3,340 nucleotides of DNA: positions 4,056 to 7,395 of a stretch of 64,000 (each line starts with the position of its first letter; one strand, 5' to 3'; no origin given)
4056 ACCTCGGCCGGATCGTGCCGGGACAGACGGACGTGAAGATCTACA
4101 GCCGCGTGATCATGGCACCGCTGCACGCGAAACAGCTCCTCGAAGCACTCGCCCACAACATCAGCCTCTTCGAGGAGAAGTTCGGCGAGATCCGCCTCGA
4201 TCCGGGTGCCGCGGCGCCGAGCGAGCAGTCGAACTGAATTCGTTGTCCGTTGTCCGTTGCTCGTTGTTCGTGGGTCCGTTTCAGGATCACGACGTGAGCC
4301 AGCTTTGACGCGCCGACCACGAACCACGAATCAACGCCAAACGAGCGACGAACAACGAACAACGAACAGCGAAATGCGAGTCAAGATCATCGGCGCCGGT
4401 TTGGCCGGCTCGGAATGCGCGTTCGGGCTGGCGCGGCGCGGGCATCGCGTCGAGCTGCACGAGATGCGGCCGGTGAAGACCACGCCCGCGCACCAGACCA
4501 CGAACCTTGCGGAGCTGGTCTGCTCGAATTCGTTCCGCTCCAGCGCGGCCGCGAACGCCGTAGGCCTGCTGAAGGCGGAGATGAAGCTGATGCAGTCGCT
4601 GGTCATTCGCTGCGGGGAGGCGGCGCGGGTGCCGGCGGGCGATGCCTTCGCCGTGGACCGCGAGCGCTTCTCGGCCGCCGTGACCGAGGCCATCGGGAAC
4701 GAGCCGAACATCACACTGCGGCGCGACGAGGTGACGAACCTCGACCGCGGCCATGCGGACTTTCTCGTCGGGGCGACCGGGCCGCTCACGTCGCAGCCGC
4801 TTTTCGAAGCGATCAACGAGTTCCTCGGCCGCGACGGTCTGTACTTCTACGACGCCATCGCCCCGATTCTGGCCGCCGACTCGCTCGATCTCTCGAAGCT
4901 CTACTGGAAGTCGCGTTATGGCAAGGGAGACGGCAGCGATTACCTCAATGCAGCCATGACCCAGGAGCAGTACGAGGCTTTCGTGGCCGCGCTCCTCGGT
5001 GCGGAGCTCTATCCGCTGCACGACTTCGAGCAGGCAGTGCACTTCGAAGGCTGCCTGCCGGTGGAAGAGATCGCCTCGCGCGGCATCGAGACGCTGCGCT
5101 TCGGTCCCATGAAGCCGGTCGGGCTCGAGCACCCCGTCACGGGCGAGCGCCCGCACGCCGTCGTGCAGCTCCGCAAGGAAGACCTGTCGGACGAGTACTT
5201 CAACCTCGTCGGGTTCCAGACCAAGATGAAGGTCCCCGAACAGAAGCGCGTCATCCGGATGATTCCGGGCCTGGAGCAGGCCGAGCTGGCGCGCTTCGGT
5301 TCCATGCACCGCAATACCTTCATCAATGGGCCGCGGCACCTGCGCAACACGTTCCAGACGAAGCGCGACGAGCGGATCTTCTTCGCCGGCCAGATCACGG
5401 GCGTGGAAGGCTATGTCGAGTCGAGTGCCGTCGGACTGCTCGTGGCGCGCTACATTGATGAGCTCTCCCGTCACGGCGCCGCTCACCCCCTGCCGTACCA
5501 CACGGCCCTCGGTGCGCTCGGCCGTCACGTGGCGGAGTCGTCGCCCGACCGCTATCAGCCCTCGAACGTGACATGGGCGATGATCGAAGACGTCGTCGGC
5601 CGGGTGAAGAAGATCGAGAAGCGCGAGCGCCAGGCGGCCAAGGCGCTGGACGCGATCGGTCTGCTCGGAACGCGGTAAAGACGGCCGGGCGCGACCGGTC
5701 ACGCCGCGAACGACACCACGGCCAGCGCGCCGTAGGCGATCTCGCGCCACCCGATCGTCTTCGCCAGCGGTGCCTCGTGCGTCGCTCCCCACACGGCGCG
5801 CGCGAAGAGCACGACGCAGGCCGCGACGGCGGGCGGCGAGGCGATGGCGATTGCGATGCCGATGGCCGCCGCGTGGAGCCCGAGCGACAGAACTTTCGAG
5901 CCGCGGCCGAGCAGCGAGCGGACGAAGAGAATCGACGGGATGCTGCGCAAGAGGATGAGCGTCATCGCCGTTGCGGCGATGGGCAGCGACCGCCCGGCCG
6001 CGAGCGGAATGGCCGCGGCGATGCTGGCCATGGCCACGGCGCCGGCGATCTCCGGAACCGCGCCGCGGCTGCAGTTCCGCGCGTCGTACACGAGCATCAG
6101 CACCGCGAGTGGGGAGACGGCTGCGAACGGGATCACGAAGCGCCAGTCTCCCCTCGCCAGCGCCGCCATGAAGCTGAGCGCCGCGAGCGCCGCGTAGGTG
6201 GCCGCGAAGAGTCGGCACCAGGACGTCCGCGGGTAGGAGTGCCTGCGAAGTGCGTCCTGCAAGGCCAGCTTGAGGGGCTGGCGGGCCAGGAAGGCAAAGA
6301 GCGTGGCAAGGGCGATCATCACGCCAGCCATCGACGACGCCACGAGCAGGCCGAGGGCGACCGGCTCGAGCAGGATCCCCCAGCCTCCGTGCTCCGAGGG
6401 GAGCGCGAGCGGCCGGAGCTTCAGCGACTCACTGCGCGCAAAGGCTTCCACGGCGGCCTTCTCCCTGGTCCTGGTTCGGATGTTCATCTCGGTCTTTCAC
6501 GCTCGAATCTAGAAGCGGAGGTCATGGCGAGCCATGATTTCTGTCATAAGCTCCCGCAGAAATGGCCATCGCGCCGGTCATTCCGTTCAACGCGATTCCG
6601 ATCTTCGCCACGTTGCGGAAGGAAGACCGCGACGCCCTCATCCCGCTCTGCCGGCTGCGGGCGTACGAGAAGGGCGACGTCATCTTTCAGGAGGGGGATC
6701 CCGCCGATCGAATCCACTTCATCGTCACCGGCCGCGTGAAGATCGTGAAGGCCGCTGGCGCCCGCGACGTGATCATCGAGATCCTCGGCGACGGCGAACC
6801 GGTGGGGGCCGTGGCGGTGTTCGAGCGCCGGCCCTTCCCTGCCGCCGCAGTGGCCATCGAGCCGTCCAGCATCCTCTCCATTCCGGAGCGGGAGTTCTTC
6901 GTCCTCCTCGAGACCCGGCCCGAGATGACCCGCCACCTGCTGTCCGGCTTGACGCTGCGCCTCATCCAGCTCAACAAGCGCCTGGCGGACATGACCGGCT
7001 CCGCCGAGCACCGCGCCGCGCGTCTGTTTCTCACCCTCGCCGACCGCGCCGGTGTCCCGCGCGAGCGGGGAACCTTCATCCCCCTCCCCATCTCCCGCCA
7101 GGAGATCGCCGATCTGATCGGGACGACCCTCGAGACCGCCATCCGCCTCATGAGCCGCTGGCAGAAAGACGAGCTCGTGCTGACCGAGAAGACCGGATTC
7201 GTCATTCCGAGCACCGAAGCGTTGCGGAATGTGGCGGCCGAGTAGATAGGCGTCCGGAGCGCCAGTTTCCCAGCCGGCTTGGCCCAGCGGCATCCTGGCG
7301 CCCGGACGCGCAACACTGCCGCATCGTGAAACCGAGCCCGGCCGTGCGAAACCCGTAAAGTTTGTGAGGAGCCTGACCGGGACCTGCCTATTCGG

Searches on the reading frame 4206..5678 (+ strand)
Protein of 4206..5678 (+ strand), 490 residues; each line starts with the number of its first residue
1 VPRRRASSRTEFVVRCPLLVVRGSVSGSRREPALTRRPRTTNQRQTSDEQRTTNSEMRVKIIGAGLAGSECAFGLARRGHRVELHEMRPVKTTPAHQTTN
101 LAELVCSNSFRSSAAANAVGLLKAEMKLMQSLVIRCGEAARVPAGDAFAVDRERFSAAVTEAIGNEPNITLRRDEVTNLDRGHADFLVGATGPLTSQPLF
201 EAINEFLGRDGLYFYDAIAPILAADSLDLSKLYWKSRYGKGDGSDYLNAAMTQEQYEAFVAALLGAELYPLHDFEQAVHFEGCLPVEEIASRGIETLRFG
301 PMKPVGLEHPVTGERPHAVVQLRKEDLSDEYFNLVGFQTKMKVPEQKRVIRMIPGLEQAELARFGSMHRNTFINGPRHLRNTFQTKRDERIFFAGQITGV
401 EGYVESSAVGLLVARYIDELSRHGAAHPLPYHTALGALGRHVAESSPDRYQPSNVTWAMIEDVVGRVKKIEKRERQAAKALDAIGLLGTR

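Call 17: search_protein_families(library=pfam, proteins=[window:4206-5678:+], max_evalue=0.001)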
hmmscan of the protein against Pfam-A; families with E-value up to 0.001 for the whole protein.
window:4206-5678:+ (490 aa): 4 families
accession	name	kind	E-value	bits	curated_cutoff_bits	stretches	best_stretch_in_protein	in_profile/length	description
PF01134.28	GIDA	-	1.9e-90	304.2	22.1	1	59-417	2-383/391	Glucose inhibited division protein A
PF07992.20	Pyr_redox_2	-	2.5e-05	24.3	26.1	1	58-186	2-85/291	Pyridine nucleotide-disulphide oxidoreductase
PF13450.12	NAD_binding_8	-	0.0001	23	21.9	1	61-89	1-29/68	NAD(P)-binding Rossmann-like domain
PF01266.30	DAO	-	0.00032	20.8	27.9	1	59-114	2-55/353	FAD dependent oxidoreductase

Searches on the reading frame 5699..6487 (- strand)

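Call 17: search_protein_families(library=pfam, proteins=[window:5699-6487:-], max_evalue=0.001)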
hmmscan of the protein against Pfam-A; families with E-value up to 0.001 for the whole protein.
window:5699-6487:- (262 aa): 1 family
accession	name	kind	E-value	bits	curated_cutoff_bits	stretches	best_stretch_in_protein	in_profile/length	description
PF14256.11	YwiC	-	4.8e-19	69.3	25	1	29-159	1-124/126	YwiC-like protein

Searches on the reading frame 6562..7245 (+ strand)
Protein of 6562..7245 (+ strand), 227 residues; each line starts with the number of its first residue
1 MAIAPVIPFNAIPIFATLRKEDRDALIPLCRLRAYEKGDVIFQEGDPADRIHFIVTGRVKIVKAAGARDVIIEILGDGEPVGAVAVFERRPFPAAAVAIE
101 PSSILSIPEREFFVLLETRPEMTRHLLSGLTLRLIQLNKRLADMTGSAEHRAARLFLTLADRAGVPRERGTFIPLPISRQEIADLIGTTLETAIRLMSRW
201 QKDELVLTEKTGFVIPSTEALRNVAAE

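Call 17: search_protein_families(library=pfam, proteins=[window:6562-7245:+], max_evalue=0.001)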
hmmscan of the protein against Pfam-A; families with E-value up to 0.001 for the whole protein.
window:6562-7245:+ (227 aa): 3 families
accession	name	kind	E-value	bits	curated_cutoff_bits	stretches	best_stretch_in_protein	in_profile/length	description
PF00027.35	cNMP_binding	-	6.6e-21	74.5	27.5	1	33-118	2-88/89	Cyclic nucleotide-binding domain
PF13545.12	HTH_Crp_2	-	1.4e-14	54.3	27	1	151-223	2-69/70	Crp-like helix-turn-helix domain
PF00325.26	Crp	-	4.2e-08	33.2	21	1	175-205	1-31/32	Bacterial regulatory proteins, crp family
